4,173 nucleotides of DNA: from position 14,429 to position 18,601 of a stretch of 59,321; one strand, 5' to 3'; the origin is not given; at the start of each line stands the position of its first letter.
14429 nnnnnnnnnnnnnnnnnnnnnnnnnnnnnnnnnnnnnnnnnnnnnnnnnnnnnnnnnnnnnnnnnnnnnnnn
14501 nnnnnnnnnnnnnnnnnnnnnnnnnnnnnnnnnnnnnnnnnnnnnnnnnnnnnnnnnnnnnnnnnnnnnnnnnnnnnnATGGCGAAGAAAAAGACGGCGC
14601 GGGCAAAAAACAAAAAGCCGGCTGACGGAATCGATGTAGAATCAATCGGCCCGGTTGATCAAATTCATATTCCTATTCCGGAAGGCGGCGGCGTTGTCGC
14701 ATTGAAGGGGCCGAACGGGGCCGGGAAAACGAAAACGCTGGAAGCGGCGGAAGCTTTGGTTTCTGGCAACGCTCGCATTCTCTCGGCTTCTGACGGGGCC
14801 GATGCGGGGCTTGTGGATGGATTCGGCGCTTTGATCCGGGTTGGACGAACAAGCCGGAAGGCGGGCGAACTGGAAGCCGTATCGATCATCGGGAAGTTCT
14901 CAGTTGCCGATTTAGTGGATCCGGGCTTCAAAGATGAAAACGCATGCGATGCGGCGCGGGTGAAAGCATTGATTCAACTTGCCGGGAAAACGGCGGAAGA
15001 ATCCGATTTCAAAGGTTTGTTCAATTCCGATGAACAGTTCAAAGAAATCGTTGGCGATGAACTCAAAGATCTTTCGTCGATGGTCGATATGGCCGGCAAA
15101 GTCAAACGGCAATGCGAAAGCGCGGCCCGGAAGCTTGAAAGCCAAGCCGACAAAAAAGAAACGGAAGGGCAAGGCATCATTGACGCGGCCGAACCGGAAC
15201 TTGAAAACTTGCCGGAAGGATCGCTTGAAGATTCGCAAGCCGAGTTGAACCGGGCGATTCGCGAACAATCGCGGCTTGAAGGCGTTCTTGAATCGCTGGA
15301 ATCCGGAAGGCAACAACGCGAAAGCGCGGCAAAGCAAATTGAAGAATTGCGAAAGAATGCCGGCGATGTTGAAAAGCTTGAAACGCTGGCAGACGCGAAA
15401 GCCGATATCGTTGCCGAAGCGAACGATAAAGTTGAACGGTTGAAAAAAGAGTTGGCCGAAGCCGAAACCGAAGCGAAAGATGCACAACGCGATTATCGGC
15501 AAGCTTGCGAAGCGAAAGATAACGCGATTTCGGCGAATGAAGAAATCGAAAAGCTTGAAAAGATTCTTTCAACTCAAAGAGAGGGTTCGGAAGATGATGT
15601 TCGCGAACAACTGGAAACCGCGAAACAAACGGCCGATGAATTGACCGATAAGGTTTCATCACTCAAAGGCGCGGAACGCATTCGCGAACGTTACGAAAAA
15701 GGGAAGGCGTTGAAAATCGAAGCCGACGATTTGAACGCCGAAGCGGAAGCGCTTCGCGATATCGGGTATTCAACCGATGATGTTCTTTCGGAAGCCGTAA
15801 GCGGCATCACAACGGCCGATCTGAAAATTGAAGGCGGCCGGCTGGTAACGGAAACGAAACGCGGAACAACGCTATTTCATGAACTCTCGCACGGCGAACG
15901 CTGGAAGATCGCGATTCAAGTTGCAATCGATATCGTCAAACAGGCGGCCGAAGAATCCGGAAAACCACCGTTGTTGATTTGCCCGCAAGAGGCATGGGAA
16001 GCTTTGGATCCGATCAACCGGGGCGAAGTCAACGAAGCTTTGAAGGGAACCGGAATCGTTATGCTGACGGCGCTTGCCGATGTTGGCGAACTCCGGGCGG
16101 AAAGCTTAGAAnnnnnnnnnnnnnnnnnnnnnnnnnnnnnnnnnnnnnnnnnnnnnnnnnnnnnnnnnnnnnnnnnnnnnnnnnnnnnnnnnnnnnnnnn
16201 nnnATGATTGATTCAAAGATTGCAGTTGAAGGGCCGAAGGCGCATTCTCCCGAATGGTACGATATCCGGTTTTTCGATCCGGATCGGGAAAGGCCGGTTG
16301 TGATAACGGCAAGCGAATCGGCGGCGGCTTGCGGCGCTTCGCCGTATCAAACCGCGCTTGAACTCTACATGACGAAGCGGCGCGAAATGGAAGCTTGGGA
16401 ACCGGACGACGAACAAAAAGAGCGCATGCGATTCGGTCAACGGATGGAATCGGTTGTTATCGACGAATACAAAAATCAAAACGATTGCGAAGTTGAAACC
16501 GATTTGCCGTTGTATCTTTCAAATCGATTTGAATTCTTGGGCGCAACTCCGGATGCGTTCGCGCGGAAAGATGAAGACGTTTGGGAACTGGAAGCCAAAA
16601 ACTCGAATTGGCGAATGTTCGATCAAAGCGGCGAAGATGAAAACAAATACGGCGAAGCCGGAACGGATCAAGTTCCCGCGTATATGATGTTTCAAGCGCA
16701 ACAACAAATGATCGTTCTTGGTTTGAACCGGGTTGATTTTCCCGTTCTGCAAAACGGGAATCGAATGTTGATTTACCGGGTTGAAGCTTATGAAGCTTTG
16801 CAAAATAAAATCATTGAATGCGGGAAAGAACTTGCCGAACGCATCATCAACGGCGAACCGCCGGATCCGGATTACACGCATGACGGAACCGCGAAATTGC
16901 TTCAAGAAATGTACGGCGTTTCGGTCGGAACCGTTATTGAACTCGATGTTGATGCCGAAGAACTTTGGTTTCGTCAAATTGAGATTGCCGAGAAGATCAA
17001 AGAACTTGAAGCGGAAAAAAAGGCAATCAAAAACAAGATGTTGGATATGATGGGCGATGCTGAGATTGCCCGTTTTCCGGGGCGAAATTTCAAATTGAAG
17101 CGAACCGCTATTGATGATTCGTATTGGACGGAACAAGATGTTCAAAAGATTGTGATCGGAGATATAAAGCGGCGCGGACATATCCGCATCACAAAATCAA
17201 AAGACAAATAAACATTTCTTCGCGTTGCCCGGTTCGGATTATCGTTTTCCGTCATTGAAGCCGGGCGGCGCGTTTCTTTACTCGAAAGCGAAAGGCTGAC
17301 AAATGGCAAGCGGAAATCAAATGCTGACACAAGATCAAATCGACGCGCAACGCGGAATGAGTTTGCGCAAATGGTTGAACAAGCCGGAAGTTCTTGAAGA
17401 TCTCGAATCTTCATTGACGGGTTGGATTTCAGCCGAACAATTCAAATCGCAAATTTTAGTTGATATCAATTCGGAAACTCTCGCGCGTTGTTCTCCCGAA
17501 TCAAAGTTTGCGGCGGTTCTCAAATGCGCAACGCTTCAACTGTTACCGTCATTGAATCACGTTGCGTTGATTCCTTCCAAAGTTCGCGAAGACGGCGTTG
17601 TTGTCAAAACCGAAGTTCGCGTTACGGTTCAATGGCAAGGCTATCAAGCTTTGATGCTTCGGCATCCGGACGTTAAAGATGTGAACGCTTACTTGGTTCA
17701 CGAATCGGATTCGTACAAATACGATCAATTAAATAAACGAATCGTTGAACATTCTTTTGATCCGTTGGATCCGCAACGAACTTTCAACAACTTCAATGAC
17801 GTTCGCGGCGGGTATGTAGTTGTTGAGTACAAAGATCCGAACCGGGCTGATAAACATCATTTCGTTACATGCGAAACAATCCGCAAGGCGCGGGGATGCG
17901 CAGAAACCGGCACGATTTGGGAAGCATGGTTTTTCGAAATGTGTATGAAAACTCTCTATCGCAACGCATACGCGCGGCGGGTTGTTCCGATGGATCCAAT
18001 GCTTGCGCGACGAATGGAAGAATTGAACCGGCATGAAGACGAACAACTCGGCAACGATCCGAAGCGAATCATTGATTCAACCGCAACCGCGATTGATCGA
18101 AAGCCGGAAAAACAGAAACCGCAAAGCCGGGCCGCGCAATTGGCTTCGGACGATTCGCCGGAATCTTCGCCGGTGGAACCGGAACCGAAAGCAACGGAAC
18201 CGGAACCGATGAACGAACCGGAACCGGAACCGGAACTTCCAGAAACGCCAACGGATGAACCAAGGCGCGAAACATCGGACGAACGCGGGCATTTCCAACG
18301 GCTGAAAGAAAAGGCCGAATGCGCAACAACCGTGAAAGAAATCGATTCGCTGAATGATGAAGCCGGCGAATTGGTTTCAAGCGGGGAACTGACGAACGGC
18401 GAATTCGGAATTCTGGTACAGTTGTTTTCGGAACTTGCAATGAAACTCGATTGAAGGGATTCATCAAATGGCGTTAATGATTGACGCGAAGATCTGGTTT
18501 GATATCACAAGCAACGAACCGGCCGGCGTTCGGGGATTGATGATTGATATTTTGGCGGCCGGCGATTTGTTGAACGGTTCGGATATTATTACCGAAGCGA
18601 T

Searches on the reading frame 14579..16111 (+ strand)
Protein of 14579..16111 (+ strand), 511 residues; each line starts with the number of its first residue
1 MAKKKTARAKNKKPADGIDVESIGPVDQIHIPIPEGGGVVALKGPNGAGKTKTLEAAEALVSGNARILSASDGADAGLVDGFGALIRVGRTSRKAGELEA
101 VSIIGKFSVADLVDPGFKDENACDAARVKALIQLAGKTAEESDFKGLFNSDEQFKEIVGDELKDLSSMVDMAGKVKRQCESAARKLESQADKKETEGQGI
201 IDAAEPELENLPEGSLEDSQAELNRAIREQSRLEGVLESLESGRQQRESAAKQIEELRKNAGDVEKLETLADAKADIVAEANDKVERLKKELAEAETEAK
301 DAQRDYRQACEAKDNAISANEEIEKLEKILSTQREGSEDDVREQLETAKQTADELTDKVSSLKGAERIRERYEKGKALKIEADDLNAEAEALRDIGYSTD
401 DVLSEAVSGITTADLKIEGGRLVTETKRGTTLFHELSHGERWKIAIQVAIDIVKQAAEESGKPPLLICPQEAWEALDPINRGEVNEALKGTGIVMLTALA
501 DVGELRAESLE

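Call 3: search_protein_families(library=pfam, proteins=[window:14579-16111:+], max_evalue=0.1)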
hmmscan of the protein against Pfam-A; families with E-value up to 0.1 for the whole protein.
window:14579-16111:+ (511 aa): 3 families
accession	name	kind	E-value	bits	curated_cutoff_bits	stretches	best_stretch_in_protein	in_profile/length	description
PF00005.33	ABC_tran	-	0.013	16.6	25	0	37-57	11-31/137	ABC transporter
PF13555.12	AAA_29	-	0.041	14.1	27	1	30-65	16-50/61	P-loop containing region of AAA domain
PF09361.15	Phasin_2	-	0.078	13.6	24.9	1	320-376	8-64/100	Phasin protein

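Call 20: find_related_loci(query=window:14579-16111:+, collection=viral_contigs, flank=10000)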
Query window:14579-16111:+ (511 aa) in viral_contigs; peptide patterns used: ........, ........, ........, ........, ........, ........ (x = any residue, [..] = any of these).
19 stretches matched a pattern, but none encodes a relative of the query by tblastn (E <= 1e-3).

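Call 37: find_homologous_proteins(query=window:14579-16111:+, max_evalue=1e-10)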
Query window:14579-16111:+ (511 aa): 95 proteins with E <= 1e-10 among 8000 candidates.
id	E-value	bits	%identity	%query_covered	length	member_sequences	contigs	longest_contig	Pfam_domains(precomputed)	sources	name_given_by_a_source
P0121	0.0e+0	1057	100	100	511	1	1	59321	-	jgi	-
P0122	6.1e-253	858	81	100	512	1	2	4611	-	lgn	-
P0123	2.0e-237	807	77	100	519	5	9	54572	-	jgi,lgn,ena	-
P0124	5.5e-134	466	50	100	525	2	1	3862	-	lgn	-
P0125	4.9e-72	261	37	95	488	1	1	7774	-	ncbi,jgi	-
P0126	5.1e-72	261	38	94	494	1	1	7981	-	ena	-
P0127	1.4e-71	260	38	95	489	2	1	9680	-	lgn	-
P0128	2.0e-71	259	38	94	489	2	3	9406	PF13476.13,PF13555.13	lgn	-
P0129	2.3e-71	259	36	95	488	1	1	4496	PF13476.13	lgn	-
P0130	2.8e-71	259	38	94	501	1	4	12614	-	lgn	-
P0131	6.8e-71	258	38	96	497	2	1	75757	PF13175.13,PF13476.13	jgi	jgi:DNA repair exonuclease SbcCD ATPase subunit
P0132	2.2e-70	256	35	96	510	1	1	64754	-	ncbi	-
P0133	1.5e-69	253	37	94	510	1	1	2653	PF13476.13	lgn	-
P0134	2.5e-69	253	36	94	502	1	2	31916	PF13476.13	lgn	-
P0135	1.5e-68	250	37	94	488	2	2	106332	-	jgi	-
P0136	1.7e-68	250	36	95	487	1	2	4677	PF13476.13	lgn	-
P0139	2.0e-67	246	36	94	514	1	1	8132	PF00005.34,PF13476.13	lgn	-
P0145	6.4e-66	241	35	96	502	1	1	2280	PF13476.13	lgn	-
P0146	7.7e-66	241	36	96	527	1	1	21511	PF13476.13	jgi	jgi:hypothetical protein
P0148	3.6e-65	239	37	94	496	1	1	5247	PF13476.13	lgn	-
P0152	4.1e-64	235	34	93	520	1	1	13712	PF13476.13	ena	-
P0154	5.2e-63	232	36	94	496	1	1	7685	PF13175.13,PF13476.13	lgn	-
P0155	3.6e-62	229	34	94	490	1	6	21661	PF00005.34,PF13476.13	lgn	-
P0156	4.7e-62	229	34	97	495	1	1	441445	PF00005.34,PF13476.13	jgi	-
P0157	7.9e-62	228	34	94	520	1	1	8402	PF13476.13,PF13555.13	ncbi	-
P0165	1.2e-59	221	34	94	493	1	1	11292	PF13476.13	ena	-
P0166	1.9e-59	220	33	94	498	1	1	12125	PF13476.13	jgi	jgi:hypothetical protein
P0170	3.7e-58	216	34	95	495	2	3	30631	PF13476.13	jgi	jgi:ABC-type molybdenum transport system ATPase subunit/photorepair protein PhrA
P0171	3.7e-57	212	34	96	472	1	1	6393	PF13476.13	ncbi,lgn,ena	-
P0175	7.3e-57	211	34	97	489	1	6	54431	PF13476.13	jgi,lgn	-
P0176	8.2e-57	211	35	97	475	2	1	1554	PF13476.13,PF02463.26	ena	-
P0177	9.6e-56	208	34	96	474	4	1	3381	PF00005.34,PF13476.13,PF13555.13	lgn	-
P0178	3.1e-55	206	34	94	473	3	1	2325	PF13476.13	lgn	-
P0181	1.1e-54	204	34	95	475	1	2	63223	PF13476.13,PF02463.26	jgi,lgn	jgi:hypothetical protein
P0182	8.8e-54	201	34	96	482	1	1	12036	PF13476.13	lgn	-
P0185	1.6e-52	197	32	96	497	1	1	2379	PF13476.13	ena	-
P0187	7.3e-52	195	33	95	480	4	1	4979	PF00005.34,PF13476.13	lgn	-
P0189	8.7e-52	195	32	96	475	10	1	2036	PF13476.13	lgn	-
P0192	5.4e-51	192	41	46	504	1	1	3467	PF13476.13,PF02463.26,PF13304.13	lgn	-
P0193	1.8e-50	190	32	96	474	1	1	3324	PF13175.13,PF13476.13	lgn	-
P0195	1.4e-48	184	42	33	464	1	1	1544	PF13476.13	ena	-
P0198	7.0e-48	182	34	96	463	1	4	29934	PF13476.13,PF13555.13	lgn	-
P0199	2.0e-47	180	31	97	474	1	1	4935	PF00005.34,PF13175.13,PF13476.13,PF13555.13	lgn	-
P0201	9.5e-46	175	33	95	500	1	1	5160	PF13476.13,PF13555.13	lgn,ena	-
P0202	1.8e-45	174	33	97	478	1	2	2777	PF13476.13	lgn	-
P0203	2.6e-45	173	33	95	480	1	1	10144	PF13476.13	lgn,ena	-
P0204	1.5e-44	171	32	97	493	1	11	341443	PF13476.13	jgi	jgi:hypothetical protein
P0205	2.0e-44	170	30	94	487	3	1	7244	PF13476.13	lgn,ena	-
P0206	3.0e-43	167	33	96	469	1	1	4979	PF13476.13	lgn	-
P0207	7.2e-43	165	38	20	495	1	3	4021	PF13476.13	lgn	-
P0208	3.2e-42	163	33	95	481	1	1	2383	PF13476.13,PF13555.13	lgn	-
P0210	1.8e-41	161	32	96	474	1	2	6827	PF13476.13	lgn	-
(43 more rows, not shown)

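Call 38: find_encoding_contigs(protein=P0123, flank=10000, max_places=4)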
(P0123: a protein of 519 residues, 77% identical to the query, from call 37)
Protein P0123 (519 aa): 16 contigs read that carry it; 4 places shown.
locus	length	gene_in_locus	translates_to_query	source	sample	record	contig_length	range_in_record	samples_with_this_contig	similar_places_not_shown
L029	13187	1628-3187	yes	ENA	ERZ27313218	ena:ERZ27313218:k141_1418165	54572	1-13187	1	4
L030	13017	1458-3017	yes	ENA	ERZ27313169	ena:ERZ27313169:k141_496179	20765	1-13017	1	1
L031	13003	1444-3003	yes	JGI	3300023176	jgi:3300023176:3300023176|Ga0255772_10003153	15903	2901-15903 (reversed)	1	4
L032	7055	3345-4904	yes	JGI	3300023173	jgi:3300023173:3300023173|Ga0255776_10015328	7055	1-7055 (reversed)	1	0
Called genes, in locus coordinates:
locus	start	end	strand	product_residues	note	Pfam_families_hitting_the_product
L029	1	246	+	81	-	?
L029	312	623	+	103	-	-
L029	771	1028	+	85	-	-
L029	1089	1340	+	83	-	-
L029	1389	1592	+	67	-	PF02599:CsrA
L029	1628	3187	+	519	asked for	-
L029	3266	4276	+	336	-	PF09588:YqaJ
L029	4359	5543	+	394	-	PF03837:RecT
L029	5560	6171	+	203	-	-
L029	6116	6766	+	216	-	-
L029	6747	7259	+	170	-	-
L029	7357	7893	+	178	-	-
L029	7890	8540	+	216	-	-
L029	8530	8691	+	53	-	-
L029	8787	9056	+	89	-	-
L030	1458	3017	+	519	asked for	-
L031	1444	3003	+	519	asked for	-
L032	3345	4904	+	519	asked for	-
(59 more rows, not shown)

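Call 39: find_encoding_contigs(protein=P0124, flank=5000, max_places=2)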
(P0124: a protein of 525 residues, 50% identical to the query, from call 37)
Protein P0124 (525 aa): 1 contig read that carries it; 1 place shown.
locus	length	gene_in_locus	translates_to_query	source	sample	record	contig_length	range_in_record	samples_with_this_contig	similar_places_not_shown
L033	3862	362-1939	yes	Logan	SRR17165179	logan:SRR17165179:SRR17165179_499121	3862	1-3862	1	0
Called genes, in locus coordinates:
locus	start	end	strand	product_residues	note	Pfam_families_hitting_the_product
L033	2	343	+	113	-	?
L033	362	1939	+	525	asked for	-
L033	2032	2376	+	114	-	-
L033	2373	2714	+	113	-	-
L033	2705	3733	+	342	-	PF09588:YqaJ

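Call 40: find_encoding_contigs(protein=P0132, flank=6000, max_places=2)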
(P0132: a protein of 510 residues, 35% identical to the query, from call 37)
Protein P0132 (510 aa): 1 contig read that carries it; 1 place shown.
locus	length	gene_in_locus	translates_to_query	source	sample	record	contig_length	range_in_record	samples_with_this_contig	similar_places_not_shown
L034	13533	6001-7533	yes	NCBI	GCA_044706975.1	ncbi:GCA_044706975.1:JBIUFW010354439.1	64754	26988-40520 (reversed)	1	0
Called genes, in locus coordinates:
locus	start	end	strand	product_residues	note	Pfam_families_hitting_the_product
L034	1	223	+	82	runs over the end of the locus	PF01381:HTH_3, PF13443:HTH_26 (weak), PF13560:HTH_31 (weak)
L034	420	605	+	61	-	PF02599:CsrA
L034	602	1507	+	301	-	PF09588:YqaJ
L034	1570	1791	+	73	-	-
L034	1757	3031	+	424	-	-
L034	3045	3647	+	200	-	PF00805:Pentapeptide, PF13576:Pentapeptide_3 (faint), PF13599:Pentapeptide_4 (weak), PF00805:Pentapeptide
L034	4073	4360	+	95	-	-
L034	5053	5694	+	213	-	-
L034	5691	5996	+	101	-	-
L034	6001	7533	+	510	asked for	-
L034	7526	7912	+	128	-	-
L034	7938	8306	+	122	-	-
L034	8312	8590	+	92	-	PF02796:HTH_7 (weak), PF13936:HTH_38 (weak)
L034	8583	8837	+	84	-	-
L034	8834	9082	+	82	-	-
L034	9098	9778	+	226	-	PF02075:RuvC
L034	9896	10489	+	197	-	-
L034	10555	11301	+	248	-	-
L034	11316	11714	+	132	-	-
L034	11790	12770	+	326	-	-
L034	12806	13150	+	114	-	-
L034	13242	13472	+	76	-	-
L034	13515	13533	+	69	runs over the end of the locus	-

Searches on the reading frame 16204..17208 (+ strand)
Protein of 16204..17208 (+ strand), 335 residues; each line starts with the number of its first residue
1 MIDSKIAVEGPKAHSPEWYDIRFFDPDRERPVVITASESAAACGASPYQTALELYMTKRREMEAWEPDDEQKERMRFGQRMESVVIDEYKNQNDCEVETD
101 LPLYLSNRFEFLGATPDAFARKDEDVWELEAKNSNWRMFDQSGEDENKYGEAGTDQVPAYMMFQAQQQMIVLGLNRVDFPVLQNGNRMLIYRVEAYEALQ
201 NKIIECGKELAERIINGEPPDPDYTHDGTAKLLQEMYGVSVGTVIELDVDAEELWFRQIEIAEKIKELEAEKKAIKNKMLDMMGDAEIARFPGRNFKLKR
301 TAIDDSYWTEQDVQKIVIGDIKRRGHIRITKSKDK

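Call 3: search_protein_families(library=pfam, proteins=[window:16204-17208:+], max_evalue=0.1)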
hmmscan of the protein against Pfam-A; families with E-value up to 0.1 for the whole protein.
window:16204-17208:+ (335 aa): 2 families
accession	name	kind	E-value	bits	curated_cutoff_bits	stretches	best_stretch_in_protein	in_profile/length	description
PF09588.16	YqaJ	-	9.4e-23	81.6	22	1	30-173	6-148/150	YqaJ-like viral recombinase domain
PF23984.1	DUF7307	-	0.063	13.6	27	1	255-297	13-59/129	Pam3 gp33-like protein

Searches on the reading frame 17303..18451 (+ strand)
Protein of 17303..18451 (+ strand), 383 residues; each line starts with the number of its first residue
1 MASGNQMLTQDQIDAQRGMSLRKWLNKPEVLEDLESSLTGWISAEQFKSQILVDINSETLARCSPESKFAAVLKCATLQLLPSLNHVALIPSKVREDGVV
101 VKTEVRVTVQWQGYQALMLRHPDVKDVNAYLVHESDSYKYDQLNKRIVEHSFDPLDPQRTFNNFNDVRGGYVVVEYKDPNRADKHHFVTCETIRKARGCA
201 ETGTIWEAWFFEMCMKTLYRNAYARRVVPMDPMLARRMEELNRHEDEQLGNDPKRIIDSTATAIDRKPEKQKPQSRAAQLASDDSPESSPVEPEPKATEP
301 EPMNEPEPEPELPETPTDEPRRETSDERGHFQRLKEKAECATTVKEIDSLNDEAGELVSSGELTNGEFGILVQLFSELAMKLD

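Call 9: search_protein_families(library=phrogs, proteins=[window:17303-18451:+], max_evalue=0.00001)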
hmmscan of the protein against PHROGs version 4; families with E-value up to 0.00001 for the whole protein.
window:17303-18451:+ (383 aa): 1 family
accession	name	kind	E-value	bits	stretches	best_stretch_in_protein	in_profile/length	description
phrog_148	-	DNA, RNA and nucleotide metabolism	1.2e-31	111.7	1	2-340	7-322/387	RecT-like ssDNA annealing protein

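Call 25: find_related_loci(query=window:17303-18451:+, collection=viral_contigs, flank=10000)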
Query window:17303-18451:+ (383 aa) in viral_contigs; peptide patterns used: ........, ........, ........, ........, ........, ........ (x = any residue, [..] = any of these).
26 stretches matched a pattern; 2 encode a relative of the query (tblastn E <= 1e-3); 2 distinct loci.
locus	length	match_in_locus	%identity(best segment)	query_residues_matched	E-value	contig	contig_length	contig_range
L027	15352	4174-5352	76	3-383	0e+0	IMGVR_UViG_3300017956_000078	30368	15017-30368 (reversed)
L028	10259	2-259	71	301-383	5e-33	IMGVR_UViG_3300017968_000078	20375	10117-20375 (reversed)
